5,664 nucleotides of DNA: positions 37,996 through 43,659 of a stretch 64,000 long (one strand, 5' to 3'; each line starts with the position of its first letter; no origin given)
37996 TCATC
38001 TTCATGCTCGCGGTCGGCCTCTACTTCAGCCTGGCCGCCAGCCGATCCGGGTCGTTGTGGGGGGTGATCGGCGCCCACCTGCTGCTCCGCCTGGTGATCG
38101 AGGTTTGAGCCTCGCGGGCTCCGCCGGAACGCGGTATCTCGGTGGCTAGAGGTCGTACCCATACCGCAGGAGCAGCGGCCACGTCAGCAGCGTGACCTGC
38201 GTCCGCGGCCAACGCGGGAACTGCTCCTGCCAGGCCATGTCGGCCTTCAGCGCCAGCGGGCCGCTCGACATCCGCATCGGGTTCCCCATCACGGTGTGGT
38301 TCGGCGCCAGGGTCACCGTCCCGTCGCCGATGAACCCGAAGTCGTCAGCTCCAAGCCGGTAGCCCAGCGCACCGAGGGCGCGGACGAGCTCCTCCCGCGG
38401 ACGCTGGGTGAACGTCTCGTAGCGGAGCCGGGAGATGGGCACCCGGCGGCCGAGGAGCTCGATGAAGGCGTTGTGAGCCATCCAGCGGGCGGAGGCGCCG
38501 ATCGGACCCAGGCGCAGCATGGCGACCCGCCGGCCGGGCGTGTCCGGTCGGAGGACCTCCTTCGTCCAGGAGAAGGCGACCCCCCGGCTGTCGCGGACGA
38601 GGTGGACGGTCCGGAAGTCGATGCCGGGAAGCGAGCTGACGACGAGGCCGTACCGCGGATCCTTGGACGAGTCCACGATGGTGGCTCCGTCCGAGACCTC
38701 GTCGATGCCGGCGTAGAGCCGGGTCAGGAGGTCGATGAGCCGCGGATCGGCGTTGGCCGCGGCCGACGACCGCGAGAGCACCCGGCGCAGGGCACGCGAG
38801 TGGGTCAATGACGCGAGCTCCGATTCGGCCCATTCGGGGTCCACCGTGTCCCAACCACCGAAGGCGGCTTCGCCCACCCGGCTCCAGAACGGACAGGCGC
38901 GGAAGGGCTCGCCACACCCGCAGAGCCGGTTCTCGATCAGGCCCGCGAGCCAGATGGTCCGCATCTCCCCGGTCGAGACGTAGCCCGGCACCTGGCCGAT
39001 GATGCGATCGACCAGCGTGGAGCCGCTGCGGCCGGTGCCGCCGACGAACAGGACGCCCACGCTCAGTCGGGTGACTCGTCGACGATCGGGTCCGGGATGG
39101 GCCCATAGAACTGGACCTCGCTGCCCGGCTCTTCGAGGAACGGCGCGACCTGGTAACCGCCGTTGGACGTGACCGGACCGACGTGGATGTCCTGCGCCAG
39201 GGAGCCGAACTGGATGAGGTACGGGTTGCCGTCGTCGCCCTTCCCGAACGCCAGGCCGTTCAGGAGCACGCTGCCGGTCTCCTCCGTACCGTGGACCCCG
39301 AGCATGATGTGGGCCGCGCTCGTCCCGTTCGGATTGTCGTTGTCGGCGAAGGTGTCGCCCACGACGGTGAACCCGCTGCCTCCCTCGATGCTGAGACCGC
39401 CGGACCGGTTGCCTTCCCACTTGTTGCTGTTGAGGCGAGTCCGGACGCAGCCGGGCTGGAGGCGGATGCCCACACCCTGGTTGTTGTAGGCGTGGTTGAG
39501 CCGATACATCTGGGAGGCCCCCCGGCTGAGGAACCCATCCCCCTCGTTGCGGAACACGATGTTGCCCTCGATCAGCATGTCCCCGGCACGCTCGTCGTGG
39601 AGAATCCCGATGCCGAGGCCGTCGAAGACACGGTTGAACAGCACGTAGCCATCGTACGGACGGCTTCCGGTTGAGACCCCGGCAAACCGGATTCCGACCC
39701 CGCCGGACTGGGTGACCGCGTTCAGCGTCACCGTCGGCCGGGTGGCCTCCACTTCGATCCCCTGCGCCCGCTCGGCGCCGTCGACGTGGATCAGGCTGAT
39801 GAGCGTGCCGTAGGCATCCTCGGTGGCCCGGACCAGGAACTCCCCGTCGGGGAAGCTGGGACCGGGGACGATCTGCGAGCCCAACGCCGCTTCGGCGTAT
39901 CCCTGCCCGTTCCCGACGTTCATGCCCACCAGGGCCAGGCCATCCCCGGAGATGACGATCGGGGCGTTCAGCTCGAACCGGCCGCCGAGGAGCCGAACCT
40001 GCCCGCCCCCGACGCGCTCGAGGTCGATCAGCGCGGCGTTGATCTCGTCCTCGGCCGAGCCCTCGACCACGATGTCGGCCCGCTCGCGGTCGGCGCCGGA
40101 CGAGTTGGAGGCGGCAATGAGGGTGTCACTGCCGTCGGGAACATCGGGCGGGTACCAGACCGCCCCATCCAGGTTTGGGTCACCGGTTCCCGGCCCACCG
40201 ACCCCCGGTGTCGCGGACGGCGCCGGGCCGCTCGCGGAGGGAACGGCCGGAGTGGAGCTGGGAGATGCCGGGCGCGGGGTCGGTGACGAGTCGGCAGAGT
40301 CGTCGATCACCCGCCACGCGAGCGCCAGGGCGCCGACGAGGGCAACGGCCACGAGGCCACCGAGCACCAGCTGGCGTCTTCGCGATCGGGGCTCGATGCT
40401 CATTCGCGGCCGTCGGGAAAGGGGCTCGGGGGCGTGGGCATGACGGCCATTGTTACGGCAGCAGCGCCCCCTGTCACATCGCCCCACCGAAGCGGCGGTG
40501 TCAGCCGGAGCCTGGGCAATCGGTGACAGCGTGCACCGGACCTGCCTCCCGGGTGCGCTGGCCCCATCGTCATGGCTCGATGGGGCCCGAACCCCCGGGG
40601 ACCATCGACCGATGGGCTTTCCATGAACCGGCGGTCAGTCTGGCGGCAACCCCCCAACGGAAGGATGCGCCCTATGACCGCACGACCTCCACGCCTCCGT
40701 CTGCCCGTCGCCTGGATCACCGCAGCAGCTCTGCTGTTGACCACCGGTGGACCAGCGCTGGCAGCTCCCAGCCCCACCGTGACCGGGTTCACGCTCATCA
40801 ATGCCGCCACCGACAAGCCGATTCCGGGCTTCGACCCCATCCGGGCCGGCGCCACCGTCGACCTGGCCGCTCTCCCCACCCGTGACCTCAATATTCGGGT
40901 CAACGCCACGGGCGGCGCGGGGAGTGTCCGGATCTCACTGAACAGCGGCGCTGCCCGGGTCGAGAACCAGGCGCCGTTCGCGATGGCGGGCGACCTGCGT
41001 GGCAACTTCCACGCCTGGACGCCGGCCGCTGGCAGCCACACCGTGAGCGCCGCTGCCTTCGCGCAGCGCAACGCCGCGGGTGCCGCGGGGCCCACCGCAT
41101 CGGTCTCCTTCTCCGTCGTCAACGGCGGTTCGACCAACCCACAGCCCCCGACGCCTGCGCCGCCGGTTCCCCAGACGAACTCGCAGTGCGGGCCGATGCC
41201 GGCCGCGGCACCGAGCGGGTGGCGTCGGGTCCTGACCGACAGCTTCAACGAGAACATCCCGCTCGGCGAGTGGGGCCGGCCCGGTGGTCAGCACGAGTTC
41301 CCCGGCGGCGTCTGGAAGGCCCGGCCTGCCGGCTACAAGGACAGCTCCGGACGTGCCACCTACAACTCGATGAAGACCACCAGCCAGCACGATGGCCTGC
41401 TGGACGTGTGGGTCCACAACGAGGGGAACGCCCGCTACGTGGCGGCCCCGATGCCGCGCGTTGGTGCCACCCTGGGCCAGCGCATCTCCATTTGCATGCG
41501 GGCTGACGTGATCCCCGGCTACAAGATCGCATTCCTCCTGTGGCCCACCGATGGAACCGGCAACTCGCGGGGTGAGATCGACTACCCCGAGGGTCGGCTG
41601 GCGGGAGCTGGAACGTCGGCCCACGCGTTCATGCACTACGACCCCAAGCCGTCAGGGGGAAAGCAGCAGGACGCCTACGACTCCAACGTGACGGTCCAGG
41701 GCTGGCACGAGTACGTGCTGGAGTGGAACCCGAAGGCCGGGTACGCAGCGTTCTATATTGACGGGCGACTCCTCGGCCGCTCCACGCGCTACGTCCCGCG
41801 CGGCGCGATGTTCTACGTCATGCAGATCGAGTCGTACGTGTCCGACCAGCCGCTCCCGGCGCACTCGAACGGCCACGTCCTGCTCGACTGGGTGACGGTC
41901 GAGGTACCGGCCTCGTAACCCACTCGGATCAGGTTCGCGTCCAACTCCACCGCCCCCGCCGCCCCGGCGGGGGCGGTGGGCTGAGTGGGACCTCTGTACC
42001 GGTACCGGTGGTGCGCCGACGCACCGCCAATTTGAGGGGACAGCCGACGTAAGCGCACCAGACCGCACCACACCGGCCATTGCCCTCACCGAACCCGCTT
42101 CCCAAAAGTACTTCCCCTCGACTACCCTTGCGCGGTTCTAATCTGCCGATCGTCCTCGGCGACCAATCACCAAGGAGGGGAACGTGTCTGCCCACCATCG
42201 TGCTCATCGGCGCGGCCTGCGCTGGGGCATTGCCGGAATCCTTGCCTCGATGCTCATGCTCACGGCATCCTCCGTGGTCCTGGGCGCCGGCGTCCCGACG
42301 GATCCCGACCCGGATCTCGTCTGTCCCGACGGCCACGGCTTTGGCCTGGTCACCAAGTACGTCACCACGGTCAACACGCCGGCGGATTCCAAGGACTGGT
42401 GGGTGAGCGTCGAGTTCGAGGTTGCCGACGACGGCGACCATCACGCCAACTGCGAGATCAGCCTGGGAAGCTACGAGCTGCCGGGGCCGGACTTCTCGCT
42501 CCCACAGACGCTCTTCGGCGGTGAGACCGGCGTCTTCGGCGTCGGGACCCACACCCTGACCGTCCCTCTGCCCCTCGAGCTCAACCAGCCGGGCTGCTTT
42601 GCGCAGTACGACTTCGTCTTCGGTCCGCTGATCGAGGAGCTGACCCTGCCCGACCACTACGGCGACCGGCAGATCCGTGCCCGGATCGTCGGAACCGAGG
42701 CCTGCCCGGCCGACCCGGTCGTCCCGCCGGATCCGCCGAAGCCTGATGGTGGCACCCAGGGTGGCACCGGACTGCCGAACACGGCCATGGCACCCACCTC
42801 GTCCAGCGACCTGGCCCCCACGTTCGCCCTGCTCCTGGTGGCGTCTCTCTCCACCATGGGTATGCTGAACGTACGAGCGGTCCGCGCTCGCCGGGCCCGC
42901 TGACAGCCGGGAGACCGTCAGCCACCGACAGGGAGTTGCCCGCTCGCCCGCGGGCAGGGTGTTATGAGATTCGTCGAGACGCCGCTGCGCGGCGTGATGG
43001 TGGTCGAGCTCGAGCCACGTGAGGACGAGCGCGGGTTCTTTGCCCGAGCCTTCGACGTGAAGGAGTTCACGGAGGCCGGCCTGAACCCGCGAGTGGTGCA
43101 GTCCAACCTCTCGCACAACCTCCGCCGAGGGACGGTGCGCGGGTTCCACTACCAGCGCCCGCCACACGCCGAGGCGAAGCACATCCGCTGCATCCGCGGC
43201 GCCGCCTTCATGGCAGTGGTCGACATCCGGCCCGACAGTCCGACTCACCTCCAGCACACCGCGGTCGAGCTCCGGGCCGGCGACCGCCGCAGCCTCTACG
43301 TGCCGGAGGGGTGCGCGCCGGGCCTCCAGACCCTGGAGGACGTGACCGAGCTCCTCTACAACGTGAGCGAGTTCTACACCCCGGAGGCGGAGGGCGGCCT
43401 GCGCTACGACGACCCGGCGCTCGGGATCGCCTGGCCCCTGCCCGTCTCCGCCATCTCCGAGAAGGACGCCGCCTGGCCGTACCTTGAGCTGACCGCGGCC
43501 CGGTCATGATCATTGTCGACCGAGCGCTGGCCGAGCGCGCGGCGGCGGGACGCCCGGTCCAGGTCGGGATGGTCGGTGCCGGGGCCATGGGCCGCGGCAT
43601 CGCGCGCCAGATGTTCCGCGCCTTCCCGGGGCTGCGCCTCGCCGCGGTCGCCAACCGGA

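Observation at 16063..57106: System-level hypothesis: a sulfated, heptose-containing wall-glycan super-locus built around two CWB2-anchored lectin-like surface proteins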

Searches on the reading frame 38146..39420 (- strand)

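Call 6: search_protein_families(library=pfam, proteins=[window:38146-39420:-])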
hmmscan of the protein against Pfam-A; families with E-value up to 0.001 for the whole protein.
window:38146-39420:- (424 aa): 1 family
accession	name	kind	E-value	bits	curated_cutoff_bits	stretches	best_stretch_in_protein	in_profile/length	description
PF13469.12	Sulfotransfer_3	-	1e-07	32.9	27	1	124-354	2-212/216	Sulfotransferase family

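Call 22: search_protein_families(library=ncbifam, proteins=[window:38146-39420:-], max_evalue=0.00001)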
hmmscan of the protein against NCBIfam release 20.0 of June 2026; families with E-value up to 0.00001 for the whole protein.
window:38146-39420:- (424 aa): 0 families

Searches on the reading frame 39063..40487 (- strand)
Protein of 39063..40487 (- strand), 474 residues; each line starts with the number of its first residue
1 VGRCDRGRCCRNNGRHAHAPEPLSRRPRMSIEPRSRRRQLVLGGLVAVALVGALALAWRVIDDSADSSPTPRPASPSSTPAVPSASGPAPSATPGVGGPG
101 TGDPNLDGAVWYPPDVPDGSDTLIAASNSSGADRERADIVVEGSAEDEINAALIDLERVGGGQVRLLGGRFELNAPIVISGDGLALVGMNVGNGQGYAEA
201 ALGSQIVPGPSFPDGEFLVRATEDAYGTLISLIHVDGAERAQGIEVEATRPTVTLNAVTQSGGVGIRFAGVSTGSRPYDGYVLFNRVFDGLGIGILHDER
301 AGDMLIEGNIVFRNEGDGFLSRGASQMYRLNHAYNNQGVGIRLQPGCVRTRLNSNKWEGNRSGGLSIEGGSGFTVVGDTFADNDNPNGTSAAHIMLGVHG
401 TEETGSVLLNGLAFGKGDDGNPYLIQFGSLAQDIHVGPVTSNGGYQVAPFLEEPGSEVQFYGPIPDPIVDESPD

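Call 6: search_protein_families(library=pfam, proteins=[window:39063-40487:-])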
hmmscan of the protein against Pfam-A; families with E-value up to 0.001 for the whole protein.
window:39063-40487:- (474 aa): 2 families
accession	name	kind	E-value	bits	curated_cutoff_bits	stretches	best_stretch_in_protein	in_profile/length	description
PF13229.12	Beta_helix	-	5.4e-10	39.6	25.9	1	240-380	22-158/158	Right handed beta helix region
PF05048.19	NosD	-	5.6e-07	29.6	23.6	1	261-386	58-175/212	Periplasmic copper-binding protein (NosD)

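Call 28: find_related_loci(query=A1, collection=genome_contigs, flank=10000)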
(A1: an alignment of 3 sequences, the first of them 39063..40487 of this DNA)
Query A1 (474 aa) in genome_contigs; peptide patterns used: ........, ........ (x = any residue, [..] = any of these).
32 stretches matched a pattern; 5 encode a relative of the query (tblastn E <= 1e-3); 5 distinct loci.
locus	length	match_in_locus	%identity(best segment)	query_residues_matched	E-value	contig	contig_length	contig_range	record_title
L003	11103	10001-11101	73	68-436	2e-170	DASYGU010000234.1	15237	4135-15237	MAG TPA_asm: Candidatus Limnocylindria bacterium isolate SMAG_U4222 k141_1683031, whole genome shotgun sequence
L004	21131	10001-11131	65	97-473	1e-160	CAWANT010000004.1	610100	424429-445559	MAG: uncultured Chloroflexia bacterium isolate MFD02840.bin.2.48 genome assembly, contig: contig_21382, whole genome sho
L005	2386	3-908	78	171-472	2e-167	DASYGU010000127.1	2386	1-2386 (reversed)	MAG TPA_asm: Candidatus Limnocylindria bacterium isolate SMAG_U4222 k141_1719708, whole genome shotgun sequence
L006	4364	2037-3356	58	40-470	3e-150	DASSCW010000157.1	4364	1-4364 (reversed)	MAG TPA_asm: Candidatus Limnocylindria bacterium isolate SMAG_U932 k141_1589548, whole genome shotgun sequence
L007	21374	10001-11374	57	14-470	6e-146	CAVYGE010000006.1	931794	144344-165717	MAG: uncultured Chloroflexia bacterium isolate MFD01275.bin.2.46 genome assembly, contig: contig_8809, whole genome shot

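Call 72: search_protein_families(library=ncbifam, proteins=[window:39063-40487:-], max_evalue=0.01)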
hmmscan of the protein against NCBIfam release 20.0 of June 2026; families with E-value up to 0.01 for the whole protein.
window:39063-40487:- (474 aa): 0 families

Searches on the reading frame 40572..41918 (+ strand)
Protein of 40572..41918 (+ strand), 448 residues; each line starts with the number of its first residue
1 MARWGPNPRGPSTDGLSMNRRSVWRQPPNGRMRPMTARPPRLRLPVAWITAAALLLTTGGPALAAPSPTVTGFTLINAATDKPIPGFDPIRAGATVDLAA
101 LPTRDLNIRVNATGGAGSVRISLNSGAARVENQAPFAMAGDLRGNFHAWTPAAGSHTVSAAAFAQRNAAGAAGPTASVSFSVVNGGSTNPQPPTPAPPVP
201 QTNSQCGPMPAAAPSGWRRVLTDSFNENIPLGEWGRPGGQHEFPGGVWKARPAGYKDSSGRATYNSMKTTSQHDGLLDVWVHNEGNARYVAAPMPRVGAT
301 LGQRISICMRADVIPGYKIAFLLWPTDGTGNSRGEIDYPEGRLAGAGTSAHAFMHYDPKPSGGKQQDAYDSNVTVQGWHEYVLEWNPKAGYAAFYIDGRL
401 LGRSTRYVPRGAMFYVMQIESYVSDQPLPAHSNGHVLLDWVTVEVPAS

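Call 6: search_protein_families(library=pfam, proteins=[window:40572-41918:+])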
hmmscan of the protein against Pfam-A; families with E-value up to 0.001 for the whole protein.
window:40572-41918:+ (448 aa): 1 family
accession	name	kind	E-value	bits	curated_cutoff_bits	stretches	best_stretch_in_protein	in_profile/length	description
PF00722.28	Glyco_hydro_16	-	1.6e-05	24.9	22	1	304-422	44-155/175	Glycosyl hydrolases family 16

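Call 50: search_protein_families(library=pfam, proteins=[window:40572-41918:+], max_evalue=1)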
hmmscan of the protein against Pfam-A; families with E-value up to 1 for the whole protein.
window:40572-41918:+ (448 aa): 1 family
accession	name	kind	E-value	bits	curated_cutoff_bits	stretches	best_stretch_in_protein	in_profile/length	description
PF00722.28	Glyco_hydro_16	-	1.6e-05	24.9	22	1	304-422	44-155/175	Glycosyl hydrolases family 16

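Call 72: search_protein_families(library=ncbifam, proteins=[window:40572-41918:+], max_evalue=0.01)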
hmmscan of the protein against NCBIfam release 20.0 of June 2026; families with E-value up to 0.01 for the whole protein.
window:40572-41918:+ (448 aa): 0 families

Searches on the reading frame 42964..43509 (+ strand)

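Call 7: search_protein_families(library=pfam, proteins=[window:42964-43509:+])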
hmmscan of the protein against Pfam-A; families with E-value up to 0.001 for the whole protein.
window:42964-43509:+ (181 aa): 1 family
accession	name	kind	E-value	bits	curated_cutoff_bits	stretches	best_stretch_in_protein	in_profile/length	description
PF00908.23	dTDP_sugar_isom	-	1.1e-57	194.9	27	1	5-174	1-166/168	dTDP-4-dehydrorhamnose 3,5-epimerase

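Call 22: search_protein_families(library=ncbifam, proteins=[window:42964-43509:+], max_evalue=0.00001)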
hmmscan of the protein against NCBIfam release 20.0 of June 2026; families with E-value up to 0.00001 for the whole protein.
window:42964-43509:+ (181 aa): 1 family
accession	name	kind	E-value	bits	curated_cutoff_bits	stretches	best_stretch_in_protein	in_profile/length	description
TIGR01221.1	rmlC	equivalog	6.1e-45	153.2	155.75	1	3-175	2-173/176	dTDP-4-dehydrorhamnose 3,5-epimerase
